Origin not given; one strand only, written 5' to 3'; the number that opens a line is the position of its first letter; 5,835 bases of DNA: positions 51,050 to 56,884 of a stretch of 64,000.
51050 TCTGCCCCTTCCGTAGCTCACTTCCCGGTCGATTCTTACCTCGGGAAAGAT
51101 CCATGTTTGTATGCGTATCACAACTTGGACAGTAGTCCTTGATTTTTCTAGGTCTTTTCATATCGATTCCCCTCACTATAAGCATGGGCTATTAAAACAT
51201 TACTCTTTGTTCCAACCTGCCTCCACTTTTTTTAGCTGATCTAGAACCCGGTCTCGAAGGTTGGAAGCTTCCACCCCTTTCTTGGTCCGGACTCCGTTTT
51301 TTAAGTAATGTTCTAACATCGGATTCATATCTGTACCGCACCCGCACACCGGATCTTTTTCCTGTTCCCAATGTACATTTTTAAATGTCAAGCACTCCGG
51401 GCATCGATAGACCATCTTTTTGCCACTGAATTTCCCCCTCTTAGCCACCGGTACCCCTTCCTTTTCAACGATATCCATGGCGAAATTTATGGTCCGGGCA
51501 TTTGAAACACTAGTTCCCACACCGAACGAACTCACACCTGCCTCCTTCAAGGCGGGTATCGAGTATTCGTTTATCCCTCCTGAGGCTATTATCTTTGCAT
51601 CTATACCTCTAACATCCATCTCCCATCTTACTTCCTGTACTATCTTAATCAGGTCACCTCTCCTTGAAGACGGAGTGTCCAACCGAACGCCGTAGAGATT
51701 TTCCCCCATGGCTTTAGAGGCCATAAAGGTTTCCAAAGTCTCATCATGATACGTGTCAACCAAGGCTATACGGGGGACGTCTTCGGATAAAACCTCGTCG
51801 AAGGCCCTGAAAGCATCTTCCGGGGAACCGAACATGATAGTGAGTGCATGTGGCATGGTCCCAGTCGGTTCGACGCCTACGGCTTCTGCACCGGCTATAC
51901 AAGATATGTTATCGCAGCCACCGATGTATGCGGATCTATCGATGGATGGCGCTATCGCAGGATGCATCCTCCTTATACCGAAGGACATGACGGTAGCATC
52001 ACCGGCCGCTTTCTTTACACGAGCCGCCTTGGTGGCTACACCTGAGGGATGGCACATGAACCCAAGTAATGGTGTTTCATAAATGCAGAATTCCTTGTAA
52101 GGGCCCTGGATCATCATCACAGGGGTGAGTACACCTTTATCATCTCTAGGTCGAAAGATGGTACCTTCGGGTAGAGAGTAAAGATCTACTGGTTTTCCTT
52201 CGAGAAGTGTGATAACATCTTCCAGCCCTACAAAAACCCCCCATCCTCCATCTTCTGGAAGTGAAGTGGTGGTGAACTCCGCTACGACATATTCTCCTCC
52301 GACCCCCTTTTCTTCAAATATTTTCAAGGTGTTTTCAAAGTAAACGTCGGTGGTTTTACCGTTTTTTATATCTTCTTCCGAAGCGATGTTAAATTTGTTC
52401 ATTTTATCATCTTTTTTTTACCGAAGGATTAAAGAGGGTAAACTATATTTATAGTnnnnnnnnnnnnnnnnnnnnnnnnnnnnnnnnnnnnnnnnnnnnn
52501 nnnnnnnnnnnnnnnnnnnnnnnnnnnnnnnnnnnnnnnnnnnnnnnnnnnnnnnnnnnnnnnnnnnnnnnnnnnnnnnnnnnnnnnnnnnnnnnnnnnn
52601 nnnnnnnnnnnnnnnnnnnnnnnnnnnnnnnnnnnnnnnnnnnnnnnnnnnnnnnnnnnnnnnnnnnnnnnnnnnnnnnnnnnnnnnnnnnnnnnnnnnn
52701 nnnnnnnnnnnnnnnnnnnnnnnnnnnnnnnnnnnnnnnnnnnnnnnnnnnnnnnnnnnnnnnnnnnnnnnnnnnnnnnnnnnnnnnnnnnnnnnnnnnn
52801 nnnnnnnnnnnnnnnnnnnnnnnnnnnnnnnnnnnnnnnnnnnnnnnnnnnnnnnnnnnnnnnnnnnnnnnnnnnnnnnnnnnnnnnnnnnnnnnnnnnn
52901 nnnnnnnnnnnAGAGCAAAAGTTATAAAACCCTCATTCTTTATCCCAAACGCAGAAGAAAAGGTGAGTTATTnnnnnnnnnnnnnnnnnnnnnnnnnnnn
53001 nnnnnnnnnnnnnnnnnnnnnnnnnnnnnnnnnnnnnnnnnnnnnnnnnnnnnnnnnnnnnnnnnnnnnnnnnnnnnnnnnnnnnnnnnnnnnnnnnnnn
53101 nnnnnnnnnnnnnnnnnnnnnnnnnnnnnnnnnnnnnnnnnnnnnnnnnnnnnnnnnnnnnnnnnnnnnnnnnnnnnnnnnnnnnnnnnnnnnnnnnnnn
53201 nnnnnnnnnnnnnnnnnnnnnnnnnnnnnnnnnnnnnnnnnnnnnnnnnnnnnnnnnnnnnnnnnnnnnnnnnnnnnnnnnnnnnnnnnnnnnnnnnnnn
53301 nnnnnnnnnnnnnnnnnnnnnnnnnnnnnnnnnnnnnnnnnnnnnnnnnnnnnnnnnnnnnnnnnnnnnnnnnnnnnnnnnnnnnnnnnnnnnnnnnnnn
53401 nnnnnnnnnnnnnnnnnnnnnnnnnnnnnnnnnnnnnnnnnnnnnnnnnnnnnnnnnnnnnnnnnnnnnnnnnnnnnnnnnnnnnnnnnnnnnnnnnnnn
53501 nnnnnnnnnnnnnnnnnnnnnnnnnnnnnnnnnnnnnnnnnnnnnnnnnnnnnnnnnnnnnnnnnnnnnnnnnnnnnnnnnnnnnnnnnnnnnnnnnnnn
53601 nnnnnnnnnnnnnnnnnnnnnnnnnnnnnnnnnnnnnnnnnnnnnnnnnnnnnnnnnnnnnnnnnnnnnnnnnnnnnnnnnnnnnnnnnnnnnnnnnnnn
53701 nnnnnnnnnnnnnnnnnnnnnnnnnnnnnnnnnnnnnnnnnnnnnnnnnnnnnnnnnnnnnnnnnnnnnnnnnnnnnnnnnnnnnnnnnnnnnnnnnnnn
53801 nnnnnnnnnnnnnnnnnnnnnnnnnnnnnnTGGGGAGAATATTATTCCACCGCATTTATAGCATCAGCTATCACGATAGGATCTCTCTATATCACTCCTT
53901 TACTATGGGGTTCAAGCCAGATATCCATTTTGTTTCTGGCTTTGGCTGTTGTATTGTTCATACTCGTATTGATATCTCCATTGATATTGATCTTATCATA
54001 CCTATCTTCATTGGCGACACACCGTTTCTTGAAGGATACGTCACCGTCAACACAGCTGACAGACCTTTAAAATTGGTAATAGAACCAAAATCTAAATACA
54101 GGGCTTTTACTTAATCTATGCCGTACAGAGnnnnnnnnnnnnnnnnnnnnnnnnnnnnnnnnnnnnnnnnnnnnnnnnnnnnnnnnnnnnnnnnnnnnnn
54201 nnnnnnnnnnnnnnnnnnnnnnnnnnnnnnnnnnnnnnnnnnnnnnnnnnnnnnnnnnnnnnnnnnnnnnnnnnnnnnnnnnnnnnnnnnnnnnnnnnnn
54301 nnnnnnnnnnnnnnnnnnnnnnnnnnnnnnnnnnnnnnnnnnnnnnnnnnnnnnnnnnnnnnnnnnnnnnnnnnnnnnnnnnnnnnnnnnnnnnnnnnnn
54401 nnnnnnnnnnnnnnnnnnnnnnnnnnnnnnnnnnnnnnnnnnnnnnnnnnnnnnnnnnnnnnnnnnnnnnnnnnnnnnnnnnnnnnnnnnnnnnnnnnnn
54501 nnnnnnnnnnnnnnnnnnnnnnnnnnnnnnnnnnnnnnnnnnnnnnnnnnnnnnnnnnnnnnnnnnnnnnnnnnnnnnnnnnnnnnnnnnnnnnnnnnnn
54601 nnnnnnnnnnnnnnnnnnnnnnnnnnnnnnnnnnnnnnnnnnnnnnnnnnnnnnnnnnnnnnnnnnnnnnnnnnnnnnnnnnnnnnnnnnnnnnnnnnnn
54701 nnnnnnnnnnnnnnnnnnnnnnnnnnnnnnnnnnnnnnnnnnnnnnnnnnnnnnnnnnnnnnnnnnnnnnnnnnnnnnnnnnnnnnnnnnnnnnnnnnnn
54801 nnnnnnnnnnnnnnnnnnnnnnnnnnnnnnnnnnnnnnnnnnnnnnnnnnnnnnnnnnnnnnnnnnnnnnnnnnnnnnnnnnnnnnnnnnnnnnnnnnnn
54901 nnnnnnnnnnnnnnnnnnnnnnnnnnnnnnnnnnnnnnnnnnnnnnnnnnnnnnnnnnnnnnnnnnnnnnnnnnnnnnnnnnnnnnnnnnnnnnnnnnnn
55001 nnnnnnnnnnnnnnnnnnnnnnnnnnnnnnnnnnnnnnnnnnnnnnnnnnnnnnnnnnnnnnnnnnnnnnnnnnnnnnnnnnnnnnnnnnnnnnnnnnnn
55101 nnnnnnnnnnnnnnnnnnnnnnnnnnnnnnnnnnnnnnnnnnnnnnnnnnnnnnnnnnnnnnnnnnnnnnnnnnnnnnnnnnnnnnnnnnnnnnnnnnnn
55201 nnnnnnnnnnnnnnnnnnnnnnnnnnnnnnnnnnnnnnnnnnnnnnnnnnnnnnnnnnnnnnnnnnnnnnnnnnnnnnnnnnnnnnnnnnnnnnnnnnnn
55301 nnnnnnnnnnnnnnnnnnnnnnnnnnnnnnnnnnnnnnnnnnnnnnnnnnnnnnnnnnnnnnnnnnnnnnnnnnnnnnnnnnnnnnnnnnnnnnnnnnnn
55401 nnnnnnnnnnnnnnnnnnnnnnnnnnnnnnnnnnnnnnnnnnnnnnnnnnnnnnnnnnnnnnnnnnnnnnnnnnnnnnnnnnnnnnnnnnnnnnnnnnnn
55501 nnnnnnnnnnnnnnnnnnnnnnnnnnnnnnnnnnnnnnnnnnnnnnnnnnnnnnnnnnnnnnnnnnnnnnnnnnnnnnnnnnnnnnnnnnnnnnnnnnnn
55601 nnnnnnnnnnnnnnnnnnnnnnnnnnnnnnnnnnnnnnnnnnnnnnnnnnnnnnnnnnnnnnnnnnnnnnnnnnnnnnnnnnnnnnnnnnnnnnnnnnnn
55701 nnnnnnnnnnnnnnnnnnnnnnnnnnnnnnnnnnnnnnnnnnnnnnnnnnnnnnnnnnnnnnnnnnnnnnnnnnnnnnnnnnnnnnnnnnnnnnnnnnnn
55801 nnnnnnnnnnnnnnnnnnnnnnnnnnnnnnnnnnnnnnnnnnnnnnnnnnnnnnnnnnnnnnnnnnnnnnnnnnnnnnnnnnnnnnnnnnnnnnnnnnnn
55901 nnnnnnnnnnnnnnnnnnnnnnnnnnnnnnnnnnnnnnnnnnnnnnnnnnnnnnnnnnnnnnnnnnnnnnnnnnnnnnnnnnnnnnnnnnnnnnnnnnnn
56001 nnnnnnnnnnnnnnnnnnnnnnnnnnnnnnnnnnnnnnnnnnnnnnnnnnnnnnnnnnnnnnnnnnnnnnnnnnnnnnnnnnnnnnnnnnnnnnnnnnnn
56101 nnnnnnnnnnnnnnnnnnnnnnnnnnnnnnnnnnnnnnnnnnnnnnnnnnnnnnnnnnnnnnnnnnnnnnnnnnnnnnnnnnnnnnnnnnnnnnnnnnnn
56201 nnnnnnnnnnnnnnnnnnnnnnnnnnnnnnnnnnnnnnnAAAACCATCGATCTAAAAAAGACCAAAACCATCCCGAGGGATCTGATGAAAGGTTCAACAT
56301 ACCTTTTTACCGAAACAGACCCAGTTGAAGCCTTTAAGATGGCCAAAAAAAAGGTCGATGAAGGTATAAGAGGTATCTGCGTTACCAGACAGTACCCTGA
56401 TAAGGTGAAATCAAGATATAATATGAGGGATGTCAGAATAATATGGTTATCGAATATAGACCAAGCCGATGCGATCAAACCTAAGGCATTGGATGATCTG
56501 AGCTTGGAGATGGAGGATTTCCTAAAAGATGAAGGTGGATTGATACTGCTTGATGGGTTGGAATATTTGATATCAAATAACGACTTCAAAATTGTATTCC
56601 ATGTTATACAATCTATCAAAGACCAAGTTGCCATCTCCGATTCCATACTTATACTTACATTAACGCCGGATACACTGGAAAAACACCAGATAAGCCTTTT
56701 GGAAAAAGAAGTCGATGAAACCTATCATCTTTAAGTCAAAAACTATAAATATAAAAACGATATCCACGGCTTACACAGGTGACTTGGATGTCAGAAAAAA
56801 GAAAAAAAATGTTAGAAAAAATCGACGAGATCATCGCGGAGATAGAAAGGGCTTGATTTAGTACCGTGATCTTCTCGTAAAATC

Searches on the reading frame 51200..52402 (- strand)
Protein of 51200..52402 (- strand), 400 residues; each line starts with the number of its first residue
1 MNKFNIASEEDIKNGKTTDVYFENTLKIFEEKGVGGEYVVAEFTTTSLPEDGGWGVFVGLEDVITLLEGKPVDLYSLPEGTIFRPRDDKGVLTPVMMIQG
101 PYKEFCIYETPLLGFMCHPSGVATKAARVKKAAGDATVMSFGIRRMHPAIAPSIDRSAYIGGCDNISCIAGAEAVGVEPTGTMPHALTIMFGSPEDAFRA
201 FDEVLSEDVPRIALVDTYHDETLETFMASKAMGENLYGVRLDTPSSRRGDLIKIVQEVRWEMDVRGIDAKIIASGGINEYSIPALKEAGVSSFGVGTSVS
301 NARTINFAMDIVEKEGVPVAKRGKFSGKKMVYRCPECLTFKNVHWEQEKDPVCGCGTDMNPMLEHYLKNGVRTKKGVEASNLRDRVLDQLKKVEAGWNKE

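Call 4: search_protein_families(library=pfam, proteins=[window:51200-52402:-], max_evalue=0.01)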
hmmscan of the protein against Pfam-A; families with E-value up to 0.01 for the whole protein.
window:51200-52402:- (400 aa): 2 families
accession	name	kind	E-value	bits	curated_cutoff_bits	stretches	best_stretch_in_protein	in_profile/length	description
PF01729.25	QRPTase_C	-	1.6e-21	77.2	23.1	1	122-310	1-169/169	Quinolinate phosphoribosyl transferase, C-terminal domain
PF02749.22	QRPTase_N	-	8.7e-20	71.2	27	1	19-120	1-82/82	Quinolinate phosphoribosyl transferase, N-terminal domain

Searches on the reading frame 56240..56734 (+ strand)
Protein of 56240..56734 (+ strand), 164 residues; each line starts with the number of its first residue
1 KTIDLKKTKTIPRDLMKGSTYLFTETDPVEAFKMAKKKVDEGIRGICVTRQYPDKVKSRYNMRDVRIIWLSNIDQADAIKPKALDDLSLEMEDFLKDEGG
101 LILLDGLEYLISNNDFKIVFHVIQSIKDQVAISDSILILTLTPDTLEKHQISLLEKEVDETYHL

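Call 24: search_solved_structures(query=window:56240-56734:+, max_evalue=1)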
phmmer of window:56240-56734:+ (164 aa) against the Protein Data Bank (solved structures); distinct sequences matched with E-value up to 1: 0.
